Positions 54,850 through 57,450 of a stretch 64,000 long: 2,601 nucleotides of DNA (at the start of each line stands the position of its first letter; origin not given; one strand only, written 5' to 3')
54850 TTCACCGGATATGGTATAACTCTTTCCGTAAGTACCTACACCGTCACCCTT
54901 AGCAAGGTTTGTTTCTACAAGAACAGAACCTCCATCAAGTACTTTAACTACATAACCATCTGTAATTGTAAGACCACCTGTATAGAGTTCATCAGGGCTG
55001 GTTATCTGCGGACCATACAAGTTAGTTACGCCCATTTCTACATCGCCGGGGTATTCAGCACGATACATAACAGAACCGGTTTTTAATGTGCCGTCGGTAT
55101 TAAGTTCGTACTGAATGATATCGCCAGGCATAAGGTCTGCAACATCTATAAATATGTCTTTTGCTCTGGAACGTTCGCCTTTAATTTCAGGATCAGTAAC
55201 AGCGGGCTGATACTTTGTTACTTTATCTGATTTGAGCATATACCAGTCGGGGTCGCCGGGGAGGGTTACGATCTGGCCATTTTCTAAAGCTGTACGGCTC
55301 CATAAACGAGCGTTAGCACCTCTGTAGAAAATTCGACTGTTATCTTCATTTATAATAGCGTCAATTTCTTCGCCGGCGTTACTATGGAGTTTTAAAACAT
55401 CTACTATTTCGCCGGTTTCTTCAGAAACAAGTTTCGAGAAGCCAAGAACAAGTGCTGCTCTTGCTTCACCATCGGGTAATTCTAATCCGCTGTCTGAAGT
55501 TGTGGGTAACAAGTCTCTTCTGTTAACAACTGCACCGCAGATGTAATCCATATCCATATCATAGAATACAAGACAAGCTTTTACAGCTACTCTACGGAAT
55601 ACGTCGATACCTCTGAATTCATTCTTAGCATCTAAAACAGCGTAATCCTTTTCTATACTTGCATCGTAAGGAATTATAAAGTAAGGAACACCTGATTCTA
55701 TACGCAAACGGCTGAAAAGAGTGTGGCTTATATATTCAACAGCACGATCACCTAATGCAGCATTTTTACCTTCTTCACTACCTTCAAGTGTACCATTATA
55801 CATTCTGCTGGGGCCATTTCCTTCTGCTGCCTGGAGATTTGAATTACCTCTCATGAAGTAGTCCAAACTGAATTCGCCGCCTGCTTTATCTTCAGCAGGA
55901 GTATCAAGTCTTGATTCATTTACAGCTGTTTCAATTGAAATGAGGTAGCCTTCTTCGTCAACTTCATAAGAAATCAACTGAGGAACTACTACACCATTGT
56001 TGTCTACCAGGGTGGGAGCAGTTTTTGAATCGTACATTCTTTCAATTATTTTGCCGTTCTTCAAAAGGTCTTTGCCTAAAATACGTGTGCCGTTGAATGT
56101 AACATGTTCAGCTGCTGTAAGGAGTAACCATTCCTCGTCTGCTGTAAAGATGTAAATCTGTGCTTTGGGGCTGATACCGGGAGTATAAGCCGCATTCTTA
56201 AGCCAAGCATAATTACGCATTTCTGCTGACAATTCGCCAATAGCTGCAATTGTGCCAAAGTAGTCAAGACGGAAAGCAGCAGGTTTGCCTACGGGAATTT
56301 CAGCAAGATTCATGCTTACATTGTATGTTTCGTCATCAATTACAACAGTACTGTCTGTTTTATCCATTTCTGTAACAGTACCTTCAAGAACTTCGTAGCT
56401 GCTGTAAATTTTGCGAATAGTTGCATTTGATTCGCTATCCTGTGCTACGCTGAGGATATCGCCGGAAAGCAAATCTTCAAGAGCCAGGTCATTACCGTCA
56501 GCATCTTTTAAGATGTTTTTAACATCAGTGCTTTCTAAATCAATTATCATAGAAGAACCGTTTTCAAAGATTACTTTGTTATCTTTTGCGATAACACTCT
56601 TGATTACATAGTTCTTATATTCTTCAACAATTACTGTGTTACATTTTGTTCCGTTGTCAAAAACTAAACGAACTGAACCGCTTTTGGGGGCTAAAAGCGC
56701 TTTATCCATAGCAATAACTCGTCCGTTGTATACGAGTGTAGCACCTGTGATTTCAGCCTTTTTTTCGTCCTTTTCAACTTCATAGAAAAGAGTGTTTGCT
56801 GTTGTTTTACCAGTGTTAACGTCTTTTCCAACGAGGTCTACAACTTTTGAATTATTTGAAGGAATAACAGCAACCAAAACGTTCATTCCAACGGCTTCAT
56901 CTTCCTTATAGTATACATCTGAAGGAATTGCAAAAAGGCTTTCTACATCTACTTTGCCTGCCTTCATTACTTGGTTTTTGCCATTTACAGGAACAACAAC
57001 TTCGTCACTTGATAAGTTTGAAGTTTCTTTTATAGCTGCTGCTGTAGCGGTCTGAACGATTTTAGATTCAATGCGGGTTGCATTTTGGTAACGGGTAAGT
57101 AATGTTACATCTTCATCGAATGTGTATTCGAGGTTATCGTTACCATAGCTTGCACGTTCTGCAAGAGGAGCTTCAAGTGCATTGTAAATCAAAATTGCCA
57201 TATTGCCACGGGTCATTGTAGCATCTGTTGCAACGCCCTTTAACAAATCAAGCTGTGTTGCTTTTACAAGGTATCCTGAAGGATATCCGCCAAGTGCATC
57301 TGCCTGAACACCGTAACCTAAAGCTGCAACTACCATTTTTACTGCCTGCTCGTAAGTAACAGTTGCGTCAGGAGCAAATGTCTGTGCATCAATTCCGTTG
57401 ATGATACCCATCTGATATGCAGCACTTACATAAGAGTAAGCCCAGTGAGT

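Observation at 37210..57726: About 20-kb accessory cluster of paralogous S-layer-anchored and secreted carbohydrate-binding proteins downstream of tmRNA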

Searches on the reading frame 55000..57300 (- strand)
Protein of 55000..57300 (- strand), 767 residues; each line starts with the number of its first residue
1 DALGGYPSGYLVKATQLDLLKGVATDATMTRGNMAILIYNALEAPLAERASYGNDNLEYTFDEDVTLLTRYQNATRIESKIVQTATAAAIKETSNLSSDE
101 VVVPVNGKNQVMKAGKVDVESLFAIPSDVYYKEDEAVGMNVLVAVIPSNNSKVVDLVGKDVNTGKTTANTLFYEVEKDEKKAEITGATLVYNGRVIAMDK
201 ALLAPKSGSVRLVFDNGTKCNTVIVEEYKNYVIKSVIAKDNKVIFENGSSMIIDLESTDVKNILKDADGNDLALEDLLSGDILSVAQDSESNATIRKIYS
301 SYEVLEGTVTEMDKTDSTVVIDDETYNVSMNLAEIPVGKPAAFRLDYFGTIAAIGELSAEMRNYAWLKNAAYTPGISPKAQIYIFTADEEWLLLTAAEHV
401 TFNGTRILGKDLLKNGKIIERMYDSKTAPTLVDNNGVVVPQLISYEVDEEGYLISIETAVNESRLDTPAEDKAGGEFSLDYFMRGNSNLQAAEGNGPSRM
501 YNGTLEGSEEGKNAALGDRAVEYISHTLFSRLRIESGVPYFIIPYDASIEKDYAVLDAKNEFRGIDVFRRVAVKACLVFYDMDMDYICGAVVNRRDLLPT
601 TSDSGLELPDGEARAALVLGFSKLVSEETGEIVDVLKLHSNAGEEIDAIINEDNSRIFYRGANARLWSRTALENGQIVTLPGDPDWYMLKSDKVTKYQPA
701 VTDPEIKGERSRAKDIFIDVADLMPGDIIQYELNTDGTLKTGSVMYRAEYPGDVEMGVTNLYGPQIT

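Call 48: search_protein_families(library=pfam, proteins=[window:55000-57300:-], max_evalue=10)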
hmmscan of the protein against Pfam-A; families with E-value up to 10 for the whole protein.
window:55000-57300:- (767 aa): 2 families
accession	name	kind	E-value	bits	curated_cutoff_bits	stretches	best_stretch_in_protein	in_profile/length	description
PF21786.3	Bflower_3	-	0.3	11.4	34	0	75-144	46-115/125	6-fold beta flower protein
PF12389.13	Peptidase_M73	-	0.33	11.2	22.5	1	715-750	50-87/196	Camelysin metallo-endopeptidase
